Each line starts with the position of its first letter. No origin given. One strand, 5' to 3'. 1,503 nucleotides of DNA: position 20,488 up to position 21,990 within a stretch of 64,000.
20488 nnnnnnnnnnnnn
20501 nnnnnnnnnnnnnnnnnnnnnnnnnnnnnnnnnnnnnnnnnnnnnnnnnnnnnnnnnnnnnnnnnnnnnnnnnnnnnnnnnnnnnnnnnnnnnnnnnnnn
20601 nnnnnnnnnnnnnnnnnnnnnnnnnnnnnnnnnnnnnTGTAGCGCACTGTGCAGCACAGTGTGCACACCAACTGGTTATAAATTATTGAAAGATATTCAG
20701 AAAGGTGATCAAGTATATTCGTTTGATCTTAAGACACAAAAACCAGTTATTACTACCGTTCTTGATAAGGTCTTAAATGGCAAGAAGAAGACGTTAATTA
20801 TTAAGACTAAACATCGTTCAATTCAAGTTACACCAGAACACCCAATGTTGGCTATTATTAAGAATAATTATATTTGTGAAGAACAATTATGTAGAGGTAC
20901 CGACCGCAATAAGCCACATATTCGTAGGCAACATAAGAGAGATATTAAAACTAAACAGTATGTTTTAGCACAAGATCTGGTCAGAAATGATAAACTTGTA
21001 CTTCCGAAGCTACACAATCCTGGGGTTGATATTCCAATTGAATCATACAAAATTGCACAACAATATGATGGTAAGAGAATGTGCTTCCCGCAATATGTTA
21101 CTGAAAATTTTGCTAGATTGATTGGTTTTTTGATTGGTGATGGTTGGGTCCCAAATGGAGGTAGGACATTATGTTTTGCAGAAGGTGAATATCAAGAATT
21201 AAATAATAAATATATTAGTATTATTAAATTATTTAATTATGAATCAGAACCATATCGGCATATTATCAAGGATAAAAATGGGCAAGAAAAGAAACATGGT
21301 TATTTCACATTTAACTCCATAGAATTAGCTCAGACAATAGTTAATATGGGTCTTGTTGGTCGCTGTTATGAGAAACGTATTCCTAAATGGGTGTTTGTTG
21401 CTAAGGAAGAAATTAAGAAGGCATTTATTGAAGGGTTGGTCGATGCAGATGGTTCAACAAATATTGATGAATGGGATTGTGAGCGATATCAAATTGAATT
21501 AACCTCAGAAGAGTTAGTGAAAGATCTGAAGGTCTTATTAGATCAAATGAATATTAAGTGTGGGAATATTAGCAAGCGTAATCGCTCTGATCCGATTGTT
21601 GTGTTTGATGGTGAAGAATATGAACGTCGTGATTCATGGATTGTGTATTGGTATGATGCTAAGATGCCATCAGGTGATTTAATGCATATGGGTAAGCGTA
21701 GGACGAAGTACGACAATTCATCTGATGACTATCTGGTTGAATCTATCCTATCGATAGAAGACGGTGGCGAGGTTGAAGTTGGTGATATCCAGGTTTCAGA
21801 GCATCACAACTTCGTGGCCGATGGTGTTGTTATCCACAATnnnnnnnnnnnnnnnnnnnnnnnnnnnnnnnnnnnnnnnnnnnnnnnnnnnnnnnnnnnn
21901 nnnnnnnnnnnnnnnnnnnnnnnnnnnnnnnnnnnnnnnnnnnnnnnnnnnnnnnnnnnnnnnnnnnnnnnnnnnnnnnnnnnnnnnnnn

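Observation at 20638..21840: Intein with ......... homing endonuclease inside the portal gene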

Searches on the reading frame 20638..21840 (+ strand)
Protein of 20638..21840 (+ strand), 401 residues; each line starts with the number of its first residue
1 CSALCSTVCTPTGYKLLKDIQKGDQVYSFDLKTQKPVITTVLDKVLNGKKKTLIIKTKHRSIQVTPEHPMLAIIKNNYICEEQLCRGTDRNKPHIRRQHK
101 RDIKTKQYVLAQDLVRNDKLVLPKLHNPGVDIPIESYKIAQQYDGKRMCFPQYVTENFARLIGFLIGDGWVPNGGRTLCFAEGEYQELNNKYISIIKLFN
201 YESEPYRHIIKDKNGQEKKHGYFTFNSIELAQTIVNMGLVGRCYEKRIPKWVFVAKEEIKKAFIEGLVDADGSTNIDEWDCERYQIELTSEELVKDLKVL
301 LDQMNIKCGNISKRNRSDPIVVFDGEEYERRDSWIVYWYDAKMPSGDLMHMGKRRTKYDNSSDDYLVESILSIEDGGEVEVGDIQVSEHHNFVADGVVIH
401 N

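Call 11: search_solved_structures(query=window:20638-21840:+, max_evalue=1, show_alignments=3)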
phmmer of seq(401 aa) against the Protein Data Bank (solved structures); distinct sequences matched with E-value up to 1: 11.
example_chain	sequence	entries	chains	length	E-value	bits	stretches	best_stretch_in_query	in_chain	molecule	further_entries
1mi8_A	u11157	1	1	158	0.00046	22.6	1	361-400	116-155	DnaB intein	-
6rpq_A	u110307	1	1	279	0.0019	20.7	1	381-401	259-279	Ubiquitin-like protein SMT3,1108aa long hypothetical cell division control protein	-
4o1r_A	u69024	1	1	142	0.0035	19.7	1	360-401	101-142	Replicative DNA helicase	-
6rpp_A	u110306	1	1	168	0.0042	19.5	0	25-74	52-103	Cell division control protein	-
2cw7_A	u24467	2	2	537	0.013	17.8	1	238-308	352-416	Endonuclease PI-PkoII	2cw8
7cfv_A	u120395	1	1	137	0.023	17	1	367-401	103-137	Spl DnaX mini-intein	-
6qaz_A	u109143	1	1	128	0.11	14.8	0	364-401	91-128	cyanophage-like gp41-1 intein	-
6frh_A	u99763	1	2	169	0.74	12.1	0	364-400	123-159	Replicative DNA helicase,Replicative DNA helicase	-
6frg_A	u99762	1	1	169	0.74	12.1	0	364-400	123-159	Replicative DNA helicase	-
5a72_A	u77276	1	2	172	0.75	12.1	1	257-317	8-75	DNA ENDONUCLEASE I-CVUI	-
5a74_A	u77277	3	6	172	0.8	12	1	257-317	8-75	DNA ENDONUCLEASE I-CVUI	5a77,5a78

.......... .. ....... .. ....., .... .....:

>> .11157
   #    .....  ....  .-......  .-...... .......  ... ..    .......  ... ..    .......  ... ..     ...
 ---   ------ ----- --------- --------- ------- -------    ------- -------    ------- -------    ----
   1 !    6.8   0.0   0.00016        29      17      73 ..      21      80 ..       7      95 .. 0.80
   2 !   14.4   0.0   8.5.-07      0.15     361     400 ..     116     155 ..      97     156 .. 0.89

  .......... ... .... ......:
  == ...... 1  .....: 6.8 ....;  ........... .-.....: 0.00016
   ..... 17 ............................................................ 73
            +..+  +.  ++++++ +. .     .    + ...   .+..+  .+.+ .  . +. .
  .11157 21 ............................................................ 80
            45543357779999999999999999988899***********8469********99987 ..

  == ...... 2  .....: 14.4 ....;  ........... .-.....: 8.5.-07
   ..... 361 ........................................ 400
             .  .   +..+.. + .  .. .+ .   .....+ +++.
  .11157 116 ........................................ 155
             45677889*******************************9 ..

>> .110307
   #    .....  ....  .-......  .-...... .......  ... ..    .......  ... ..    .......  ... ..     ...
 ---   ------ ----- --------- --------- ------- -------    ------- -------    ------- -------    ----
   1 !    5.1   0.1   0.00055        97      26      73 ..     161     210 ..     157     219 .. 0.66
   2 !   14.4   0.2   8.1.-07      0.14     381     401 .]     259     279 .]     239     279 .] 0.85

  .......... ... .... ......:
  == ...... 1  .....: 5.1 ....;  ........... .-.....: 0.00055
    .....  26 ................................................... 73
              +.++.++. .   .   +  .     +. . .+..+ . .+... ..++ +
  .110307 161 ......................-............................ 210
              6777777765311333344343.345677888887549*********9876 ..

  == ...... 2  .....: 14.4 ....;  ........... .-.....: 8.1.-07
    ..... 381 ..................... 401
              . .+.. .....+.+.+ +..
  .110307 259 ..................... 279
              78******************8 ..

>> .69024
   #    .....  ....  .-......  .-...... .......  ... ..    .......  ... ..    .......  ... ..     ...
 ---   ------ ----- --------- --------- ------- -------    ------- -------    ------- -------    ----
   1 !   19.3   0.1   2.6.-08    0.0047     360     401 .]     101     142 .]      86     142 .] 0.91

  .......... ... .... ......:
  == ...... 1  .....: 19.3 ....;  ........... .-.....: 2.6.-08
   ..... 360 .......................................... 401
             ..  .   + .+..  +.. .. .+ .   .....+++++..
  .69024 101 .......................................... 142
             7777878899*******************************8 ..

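Call 14: find_homologous_proteins(query=window:20638-21840:+, max_evalue=0.001)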
Query seq(401 aa) (401 aa): 4 proteins with E <= 0.001 among 2335 candidates.
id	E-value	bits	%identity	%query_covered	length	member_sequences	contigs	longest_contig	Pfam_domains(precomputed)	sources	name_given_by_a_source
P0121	1.4e-99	352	46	100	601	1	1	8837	PF14528.12,PF14890.12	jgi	jgi:hypothetical protein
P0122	4.0e-97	344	54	81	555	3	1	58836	PF14528.12,PF01079.26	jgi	jgi:hypothetical protein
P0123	2.4e-41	160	36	75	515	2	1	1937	PF07230.17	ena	-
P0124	8.0e-20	89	27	100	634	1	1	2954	PF13365.13,PF14528.12,PF14890.12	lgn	-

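Call 40: search_protein_families(library=pfam, proteins=[window:20638-21840:+, P0121, P0124], max_evalue=0.01)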
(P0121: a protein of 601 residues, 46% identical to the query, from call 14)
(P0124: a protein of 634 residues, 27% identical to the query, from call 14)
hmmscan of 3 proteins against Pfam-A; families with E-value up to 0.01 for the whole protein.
window:20638-21840:+ (401 aa): 4 families
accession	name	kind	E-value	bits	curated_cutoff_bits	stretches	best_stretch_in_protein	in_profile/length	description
PF14890.11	Intein_splicing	-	9.2e-12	45.5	35.8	1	109-401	81-155/155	Intein splicing domain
PF14528.11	LAGLIDADG_3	-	2.2e-08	34.7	22.5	1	259-307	2-49/82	LAGLIDADG-like domain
PF07591.16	PT-HINT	-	0.00016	22.4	27.7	1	8-89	2-86/137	Pretoxin HINT domain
PF01079.26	Hint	-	0.00023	21.3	29.7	1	7-110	19-115/213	Hint module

P0121 (601 aa): 3 families
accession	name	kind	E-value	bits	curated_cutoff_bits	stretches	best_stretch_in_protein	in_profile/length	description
PF14528.11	LAGLIDADG_3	-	4.8e-06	27.2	22.5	1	389-453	2-64/82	LAGLIDADG-like domain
PF14890.11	Intein_splicing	-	5e-06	26.8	35.8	1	162-514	34-155/155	Intein splicing domain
PF01079.26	Hint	-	0.0026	17.8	29.7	1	128-205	10-93/213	Hint module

P0124 (634 aa): 3 families
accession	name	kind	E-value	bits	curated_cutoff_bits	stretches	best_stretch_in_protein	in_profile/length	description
PF14890.11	Intein_splicing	-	1.8e-15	57.5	35.8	1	209-547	11-155/155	Intein splicing domain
PF14528.11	LAGLIDADG_3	-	1.7e-10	41.4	22.5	2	408-447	1-43/82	LAGLIDADG-like domain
PF13365.12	Trypsin_2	-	8.8e-07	30.2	27.6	1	34-192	1-128/144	Trypsin-like peptidase domain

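Call 46: predict_structure(alignment_id=A3)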
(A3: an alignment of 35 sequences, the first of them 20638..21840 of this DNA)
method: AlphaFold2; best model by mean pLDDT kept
length: 401 residues; sequences in the alignment: 35
mean_pLDDT: 93.6   pTM: 0.89
mean pLDDT of the five models: 93.6, 93.0, 92.5, 92.5, 91.5
residues with pLDDT >= 90: 323; 70-90: 77; 50-70: 1; < 50: 0
segments of 3 or more residues with pLDDT < 50: none
pLDDT, mean of each block of 10 residues (from residue 1): 93 96 97 96 96 97 97 90 91 91 93 97 95 96 90 98 97 91 95 98 95 87 96 95 92 98 97 90 94 96 95 91 82 94 90 81 95 97 94 96 88
secondary structure, 60 per line:
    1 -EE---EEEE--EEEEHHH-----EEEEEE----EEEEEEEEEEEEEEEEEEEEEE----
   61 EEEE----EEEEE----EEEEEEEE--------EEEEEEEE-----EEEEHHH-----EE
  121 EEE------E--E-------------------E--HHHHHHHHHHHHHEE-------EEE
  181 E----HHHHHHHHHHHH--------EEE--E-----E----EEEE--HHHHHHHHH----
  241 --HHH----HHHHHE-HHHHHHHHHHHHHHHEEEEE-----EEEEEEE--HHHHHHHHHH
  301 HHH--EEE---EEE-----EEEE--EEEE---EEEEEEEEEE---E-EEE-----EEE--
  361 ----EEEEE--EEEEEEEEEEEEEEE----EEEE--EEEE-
elements in order: E7-10 E13-16 E25-30 E35-56 E61-64 E69-73 E78-85 E94-101 E107-110 E119-123 H156-168 E178-181 H186-197 E206-208 E222-225 H228-236 H250-254 H257-271 E272-276 E282-288 H291-303 E306-308 E312-314 E320-323 E326-329 E333-342 E348-350 E356-358 E365-369 E372-386 E391-394 E397-400

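Call 48: fold_search(model_id=the predicted structure, library=pdb)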
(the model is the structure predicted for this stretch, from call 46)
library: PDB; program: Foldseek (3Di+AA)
matches with E <= 10: 524; with E <= 0.001: 40
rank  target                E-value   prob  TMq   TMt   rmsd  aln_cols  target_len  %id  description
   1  7qss                  1.3e-19  1.00  0.66  0.61   6.5       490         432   14  Crystal structure of homing endonuclease-associated TliVMA intein (C1A) (released 2022-03-30)
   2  7qsu                  1.7e-19  1.00  0.64  0.70   7.7       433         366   18  Crystal structure of homing endonuclease-associated TliVMA intein (C1A, d333-339) (released 2022-03-30)
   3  1vde_A                1.6e-16  1.00  0.51  0.48  10.4       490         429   13  PI-SCEI, A HOMING ENDONUCLEASE WITH PROTEIN SPLICING ACTIVITY (released 1998-04-08)
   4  7qst                  3.1e-16  1.00  0.58  0.64   7.8       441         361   14  Crystal structure of homing endonuclease-associated PhoVMA intein (C1A) (released 2022-03-30)
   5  1ef0_A                3.4e-16  1.00  0.50  0.48  10.4       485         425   14  CRYSTAL STRUCTURE OF PI-SCEI MINIPRECURSOR (released 2000-06-07)
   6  1vde_B                8.5e-16  1.00  0.51  0.48   9.9       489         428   13  PI-SCEI, A HOMING ENDONUCLEASE WITH PROTEIN SPLICING ACTIVITY (released 1998-04-08)
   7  1jva_B                5.7e-15  1.00  0.50  0.47  11.1       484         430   12  CRYSTAL STRUCTURE OF THE VMA1-DERIVED ENDONUCLEASE BEARING THE N AND C EXTEIN PROPEPTIDES (released 2002-08-29)
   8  1um2_B                8.3e-15  1.00  0.51  0.49  10.9       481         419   13  Crystal Structure of the Vma1-Derived Endonuclease with the Ligated Extein Segment (released 2004-09-22)
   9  1dfa                  1.4e-14  1.00  0.51  0.50  11.7       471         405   13  CRYSTAL STRUCTURE OF PI-SCEI IN C2 SPACE GROUP (released 1999-12-08)
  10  1jva_A                3.6e-14  1.00  0.48  0.46  11.3       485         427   13  CRYSTAL STRUCTURE OF THE VMA1-DERIVED ENDONUCLEASE BEARING THE N AND C EXTEIN PROPEPTIDES (released 2002-08-29)
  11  1lws_A                3.8e-14  1.00  0.53  0.50  10.8       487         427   13  Crystal structure of the intein homing endonuclease PI-SceI bound to its recognition sequence (released 2002-09-27)
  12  1lwt_A                4.9e-14  1.00  0.50  0.46  10.7       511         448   14  Crystal structure of the intein homing endonuclease PI-SceI bound to its substrate DNA (Ca2+ free) (released 2002-09-27)
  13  1um2_A                7.6e-14  1.00  0.50  0.48  11.0       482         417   13  Crystal Structure of the Vma1-Derived Endonuclease with the Ligated Extein Segment (released 2004-09-22)
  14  2cw7                  1.5e-13  1.00  0.60  0.47   9.0       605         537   13  Crystal structure of intein homing endonuclease II (released 2006-04-18)
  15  1dq3                  1.9e-13  1.00  0.54  0.48  10.4       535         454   13  CRYSTAL STRUCTURE OF AN ARCHAEAL INTEIN-ENCODED HOMING ENDONUCLEASE PI-PFUI (released 2000-07-05)
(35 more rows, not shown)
